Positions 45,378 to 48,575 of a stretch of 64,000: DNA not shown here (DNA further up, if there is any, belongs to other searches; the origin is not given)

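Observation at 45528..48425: Third paralog of the propeller/CxxCH family, 33 kb away and downstream of an atypical intergenic region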

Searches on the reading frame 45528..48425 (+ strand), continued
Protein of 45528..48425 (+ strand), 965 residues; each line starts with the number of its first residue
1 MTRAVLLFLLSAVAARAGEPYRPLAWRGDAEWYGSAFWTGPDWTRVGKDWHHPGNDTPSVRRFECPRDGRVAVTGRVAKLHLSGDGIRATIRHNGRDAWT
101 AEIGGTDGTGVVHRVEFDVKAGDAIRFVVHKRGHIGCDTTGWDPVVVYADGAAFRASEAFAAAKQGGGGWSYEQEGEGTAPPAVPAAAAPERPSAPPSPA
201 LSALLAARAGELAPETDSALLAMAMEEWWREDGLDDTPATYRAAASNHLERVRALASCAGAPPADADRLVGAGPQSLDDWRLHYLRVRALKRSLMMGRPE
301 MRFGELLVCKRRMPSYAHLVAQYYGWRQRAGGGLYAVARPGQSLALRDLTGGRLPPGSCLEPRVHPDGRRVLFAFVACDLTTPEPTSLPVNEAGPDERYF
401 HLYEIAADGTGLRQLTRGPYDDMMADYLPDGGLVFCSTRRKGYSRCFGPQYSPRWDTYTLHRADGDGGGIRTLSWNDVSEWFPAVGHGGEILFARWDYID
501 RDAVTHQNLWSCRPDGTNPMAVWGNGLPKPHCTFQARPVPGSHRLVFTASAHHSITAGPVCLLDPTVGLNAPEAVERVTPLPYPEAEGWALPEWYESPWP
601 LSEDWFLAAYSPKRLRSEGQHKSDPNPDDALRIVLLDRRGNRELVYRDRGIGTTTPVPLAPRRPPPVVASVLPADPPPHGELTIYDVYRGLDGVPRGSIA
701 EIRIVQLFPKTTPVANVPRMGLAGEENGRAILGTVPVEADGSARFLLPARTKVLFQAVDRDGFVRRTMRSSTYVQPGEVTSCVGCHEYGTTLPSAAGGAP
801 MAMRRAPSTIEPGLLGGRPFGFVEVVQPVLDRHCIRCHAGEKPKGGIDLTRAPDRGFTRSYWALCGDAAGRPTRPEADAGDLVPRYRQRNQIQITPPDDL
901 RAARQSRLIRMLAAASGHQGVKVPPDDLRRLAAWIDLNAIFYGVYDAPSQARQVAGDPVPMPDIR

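Call 30: find_encoding_contigs(protein=P0074, flank=10000, max_places=2)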
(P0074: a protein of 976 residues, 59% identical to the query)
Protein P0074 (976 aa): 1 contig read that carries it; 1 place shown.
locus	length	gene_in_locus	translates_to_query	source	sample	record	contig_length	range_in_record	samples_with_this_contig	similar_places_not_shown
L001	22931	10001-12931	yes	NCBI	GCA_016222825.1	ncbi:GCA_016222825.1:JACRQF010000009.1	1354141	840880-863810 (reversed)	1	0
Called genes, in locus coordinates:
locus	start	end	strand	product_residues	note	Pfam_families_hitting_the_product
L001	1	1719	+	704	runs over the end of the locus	PF00884:Sulfatase, PF01663:Phosphodiest (faint), PF16347:SGSH_C (faint)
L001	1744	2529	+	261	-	-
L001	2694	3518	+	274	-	PF09339:HTH_IclR, PF01614:IclR_C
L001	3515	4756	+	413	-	PF13088:BNR_2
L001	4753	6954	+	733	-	PF02638:GHL10 (weak)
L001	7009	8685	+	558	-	-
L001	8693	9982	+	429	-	PF02012:BNR (faint), PF13088:BNR_2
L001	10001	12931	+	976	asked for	PF18582:HZS_alpha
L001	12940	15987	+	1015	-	PF18582:HZS_alpha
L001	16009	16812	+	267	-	PF13385:Laminin_G_3, PF02210:Laminin_G_2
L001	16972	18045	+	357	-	PF00150:Cellulase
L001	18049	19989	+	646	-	PF00884:Sulfatase, PF16347:SGSH_C (faint)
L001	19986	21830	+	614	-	PF00884:Sulfatase, PF16347:SGSH_C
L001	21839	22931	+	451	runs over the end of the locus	PF00251:Glyco_hydro_32N, PF04616:Glyco_hydro_43 (faint)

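Call 31: find_encoding_contigs(protein=P0003, flank=10000, max_places=1)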
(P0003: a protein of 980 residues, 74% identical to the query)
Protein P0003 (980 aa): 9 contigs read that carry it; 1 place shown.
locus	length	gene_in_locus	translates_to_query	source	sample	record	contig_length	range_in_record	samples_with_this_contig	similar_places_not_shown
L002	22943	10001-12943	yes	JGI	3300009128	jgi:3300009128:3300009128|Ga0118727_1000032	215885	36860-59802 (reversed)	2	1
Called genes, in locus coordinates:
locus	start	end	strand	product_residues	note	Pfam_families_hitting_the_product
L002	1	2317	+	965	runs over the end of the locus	PF00754:F5_F8_type_C, PF22633:F5_F8_type_C_2 (weak), PF18582:HZS_alpha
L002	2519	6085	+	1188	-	PF13385:Laminin_G_3, PF18582:HZS_alpha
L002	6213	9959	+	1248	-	PF18582:HZS_alpha, PF13385:Laminin_G_3, PF02210:Laminin_G_2 (weak)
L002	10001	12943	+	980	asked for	PF18582:HZS_alpha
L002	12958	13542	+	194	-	PF01965:DJ-1_PfpI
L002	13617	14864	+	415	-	PF01408:GFO_IDH_MocA, PF19051:GFO_IDH_MocA_C2, PF22725:GFO_IDH_MocA_C3 (faint)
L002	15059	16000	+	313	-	PF01261:AP_endonuc_2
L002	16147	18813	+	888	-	PF13229:Beta_helix (faint)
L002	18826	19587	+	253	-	-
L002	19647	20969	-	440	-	PF16697:Yop-YscD_cpl, PF00498:FHA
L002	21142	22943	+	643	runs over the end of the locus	PF17820:PDZ_6 (weak), PF19805:DUF6288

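Call 32: find_encoding_contigs(protein=P0013, flank=10000, max_places=1)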
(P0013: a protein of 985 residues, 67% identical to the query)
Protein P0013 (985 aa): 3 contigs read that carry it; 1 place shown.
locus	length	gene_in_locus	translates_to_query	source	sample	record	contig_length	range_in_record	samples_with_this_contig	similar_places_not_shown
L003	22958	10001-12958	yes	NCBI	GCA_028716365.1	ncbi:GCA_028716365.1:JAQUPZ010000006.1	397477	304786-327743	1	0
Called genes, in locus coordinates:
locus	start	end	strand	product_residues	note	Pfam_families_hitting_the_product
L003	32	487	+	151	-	PF00300:His_Phos_1 (weak)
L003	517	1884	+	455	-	PF01546:Peptidase_M20, PF07687:M20_dimer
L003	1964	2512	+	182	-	-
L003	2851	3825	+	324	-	PF00291:PALP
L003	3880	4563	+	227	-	PF02965:Met_synt_B12 (weak)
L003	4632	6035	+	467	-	-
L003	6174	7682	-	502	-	PF00370:FGGY_N, PF02782:FGGY_C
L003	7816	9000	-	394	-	PF00817:IMS, PF11798:IMS_HHH (weak), PF21999:IMS_HHH_1 (weak), PF11799:IMS_C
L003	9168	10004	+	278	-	PF09339:HTH_IclR, PF01614:IclR_C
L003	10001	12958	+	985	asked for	PF18582:HZS_alpha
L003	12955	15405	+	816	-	PF18582:HZS_alpha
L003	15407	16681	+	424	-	PF22422:MGH1-like_GH (weak)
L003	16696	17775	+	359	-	PF00150:Cellulase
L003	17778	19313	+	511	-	-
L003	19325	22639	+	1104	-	PF18582:HZS_alpha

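Call 33: fold_search(model_id=the predicted structure, library=pdb)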
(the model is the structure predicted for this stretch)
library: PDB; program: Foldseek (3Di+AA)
matches with E <= 10: 1568; with E <= 0.001: 71
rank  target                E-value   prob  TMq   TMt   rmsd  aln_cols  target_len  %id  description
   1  5c2v_A                1.6e-25  1.00  0.48  0.59   6.4       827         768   16  Kuenenia stuttgartiensis Hydrazine Synthase (released 2015-10-14)
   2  5c2v_D                1.1e-24  1.00  0.49  0.60   6.2       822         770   16  Kuenenia stuttgartiensis Hydrazine Synthase (released 2015-10-14)
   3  2w8b_A                5.7e-10  1.00  0.22  0.49   5.5       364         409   13  Crystal structure of processed TolB in complex with Pal (released 2009-02-17)
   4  2w8b_B                6.7e-10  1.00  0.23  0.50   7.7       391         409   14  Crystal structure of processed TolB in complex with Pal (released 2009-02-17)
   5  2hqs_B                7.4e-10  1.00  0.23  0.50   6.7       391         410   13  Crystal structure of TolB/Pal complex (released 2007-04-03)
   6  2hqs_A                1.2e-09  1.00  0.23  0.51   5.0       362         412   12  Crystal structure of TolB/Pal complex (released 2007-04-03)
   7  1crz                  1.2e-09  1.00  0.24  0.52   6.0       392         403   13  CRYSTAL STRUCTURE OF THE E. COLI TOLB PROTEIN (released 2000-08-16)
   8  4r40_A                1.4e-09  1.00  0.24  0.52   6.3       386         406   13  Crystal Structure of TolB/Pal complex from Yersinia pestis. (released 2014-09-03)
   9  1c5k                  3.2e-09  1.00  0.22  0.51   5.3       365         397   14  THE STRUCTURE OF TOLB, AN ESSENTIAL COMPONENT OF THE TOL-DEPENDENT TRANSLOCATION SYSTEM AND ITS INTERACTIONS WITH THE TR (released 2000-12-06)
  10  2ivz_D                4.6e-09  1.00  0.23  0.52   7.4       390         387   13  Structure of TolB in complex with a peptide of the colicin E9 T- domain (released 2006-08-16)
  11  9a2l_MODEL_1_A        4.8e-09  1.00  0.23  0.49   7.5       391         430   12  Model of E. coli TolB by in-cell photo-crosslinking MS and deep learning (released 2023-02-24)
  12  2ivz_C                5.6e-09  1.00  0.23  0.52   7.4       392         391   14  Structure of TolB in complex with a peptide of the colicin E9 T- domain (released 2006-08-16)
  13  4pwz_B                6.9e-09  1.00  0.24  0.53   6.9       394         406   11  Crystal structure of TolB protein from Yersinia pestis CO92 (released 2014-04-02)
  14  3iax_A                7.2e-09  1.00  0.23  0.53   4.7       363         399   13  The crystal structure of the TolB box of Colicin A in complex with TolB reveals important differences in the recruitme (released 2009-10-13)
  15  4jml_A                9.3e-09  1.00  0.23  0.51   7.6       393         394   14  Crystal structure of the TolB(P201C)-ColicinE9 TBE peptide(A33C) complex. (released 2013-07-17)
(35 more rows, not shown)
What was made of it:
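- Closest known: TolB. Same: Propeller fold of the PD40 type; Foldseek E ~1e-9 (call 33).
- Full-length match to 5c2v_A (E 1.6e-25, 827 columns, TM 0.6) (call 33). After HZS-alpha, the best structural matches are TolB and peptidase propellers, which are interaction or gating domains (call 33).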

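Call 36: search_solved_structures(query=A2, max_evalue=0.01, show_alignments=1)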
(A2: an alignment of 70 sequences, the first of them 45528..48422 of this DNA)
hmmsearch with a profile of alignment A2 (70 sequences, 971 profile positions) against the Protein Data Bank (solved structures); distinct sequences matched with E-value up to 0.01: 1.
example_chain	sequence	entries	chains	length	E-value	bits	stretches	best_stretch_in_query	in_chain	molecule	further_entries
5c2v_A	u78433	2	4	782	5.2e-12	47.6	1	697-795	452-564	HYDRAZINE SYNTHASE ALPHA SUBUNIT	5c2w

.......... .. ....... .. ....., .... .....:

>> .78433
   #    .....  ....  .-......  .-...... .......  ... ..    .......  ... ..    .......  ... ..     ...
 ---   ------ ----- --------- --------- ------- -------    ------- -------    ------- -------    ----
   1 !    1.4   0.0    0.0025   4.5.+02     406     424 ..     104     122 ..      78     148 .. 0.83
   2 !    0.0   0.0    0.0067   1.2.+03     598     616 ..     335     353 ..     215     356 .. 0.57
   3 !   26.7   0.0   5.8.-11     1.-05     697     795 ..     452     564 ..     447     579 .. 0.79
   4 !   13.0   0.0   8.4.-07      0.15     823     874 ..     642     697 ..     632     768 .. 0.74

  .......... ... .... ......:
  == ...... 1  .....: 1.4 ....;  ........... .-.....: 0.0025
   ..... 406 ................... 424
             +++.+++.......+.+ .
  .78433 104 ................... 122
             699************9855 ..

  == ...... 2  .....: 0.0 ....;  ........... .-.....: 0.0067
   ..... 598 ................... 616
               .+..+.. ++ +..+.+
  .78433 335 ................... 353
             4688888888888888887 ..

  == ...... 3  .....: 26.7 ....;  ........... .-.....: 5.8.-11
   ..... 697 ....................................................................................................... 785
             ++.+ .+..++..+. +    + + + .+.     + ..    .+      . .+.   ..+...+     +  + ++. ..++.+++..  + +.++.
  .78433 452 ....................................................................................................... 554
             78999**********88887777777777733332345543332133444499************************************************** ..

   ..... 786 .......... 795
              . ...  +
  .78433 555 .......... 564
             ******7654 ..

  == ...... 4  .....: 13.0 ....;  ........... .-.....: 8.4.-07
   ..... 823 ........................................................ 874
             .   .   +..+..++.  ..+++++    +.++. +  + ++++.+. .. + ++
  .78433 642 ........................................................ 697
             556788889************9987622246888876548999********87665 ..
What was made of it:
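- On Hydrazine synthase alpha subunit (NF052339 equivalog): Foldseek 5c2v_A, E 1.6e-25, 827 aligned columns, TM(target) 0.59-0.60 (call 33); four collinear profile segments (call 36)
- Closest known: Hydrazine synthase alpha subunit. Same: Foldseek E 1.6e-25 over 827 columns (call 33) and profile E 5e-12 (call 36).
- The clade profile matches the HZS-alpha sequence at E 5e-12 in four collinear segments (call 36).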

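Call 45: search_protein_representatives(alignment_id=A2)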
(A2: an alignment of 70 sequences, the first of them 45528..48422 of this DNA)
Query: 70 sequences, 971 profile positions. Proteins with E-value up to 0.001 (for the whole library): 13923; up to 1e-10: 5437; up to 1e-30: 2206. The best 150 are listed.
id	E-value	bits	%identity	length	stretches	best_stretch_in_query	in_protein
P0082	0.0e+00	1702.1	-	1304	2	38-971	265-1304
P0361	0.0e+00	1429.9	-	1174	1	26-971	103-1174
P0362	0.0e+00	1392.1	-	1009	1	18-971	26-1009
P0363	0.0e+00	1302.6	-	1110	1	39-970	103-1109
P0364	0.0e+00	1117.1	-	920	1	23-623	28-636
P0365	0.0e+00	1105.5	-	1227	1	18-971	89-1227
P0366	0.0e+00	1088.5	-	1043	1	20-970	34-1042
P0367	0.0e+00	1055.6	-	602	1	382-971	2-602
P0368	0.0e+00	1027.2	-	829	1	219-971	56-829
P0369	4.8e-292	987.7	-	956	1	29-708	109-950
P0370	2.1e-271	919.4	-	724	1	30-657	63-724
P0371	4.9e-264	895.0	-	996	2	282-863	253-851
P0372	1.8e-248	843.5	-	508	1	463-971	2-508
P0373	1.0e-241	821.1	-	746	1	25-601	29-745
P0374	1.2e-231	787.8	-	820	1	25-545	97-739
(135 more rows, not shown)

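Call 47: find_encoding_contigs(protein=window:45528-48425:+, flank=10000, max_places=3)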
Protein window:45528-48425:+ (965 aa): 3 contigs read that carry it; 3 places shown.
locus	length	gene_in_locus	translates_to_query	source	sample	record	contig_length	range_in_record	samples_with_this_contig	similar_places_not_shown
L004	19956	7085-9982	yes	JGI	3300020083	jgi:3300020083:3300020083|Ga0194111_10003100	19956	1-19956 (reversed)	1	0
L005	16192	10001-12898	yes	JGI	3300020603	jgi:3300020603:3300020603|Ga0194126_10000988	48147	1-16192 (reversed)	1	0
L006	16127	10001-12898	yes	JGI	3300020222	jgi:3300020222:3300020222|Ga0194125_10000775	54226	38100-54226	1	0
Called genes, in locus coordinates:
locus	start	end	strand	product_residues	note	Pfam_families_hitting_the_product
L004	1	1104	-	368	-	?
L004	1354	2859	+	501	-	PF00884:Sulfatase, PF01663:Phosphodiest (faint), PF16347:SGSH_C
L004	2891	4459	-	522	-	PF04055:Radical_SAM, PF13282:DUF4070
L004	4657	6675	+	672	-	PF00884:Sulfatase, PF01663:Phosphodiest, PF16347:SGSH_C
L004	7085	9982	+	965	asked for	PF18582:HZS_alpha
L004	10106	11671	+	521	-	PF00884:Sulfatase, PF01663:Phosphodiest, PF02995:DUF229 (weak), PF16347:SGSH_C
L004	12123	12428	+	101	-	-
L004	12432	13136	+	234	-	PF01839:FG-GAP (faint), PF13517:FG-GAP_3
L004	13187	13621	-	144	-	-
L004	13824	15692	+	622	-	PF00884:Sulfatase, PF01663:Phosphodiest (faint), PF16347:SGSH_C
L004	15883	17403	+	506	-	PF00884:Sulfatase, PF01663:Phosphodiest (faint), PF16347:SGSH_C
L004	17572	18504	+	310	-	PF00756:Esterase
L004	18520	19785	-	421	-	PF00144:Beta-lactamase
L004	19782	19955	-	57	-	?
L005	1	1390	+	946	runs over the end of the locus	PF00884:Sulfatase, PF01663:Phosphodiest (faint), PF16347:SGSH_C, PF00884:Sulfatase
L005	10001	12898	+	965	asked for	PF18582:HZS_alpha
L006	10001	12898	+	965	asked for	PF18582:HZS_alpha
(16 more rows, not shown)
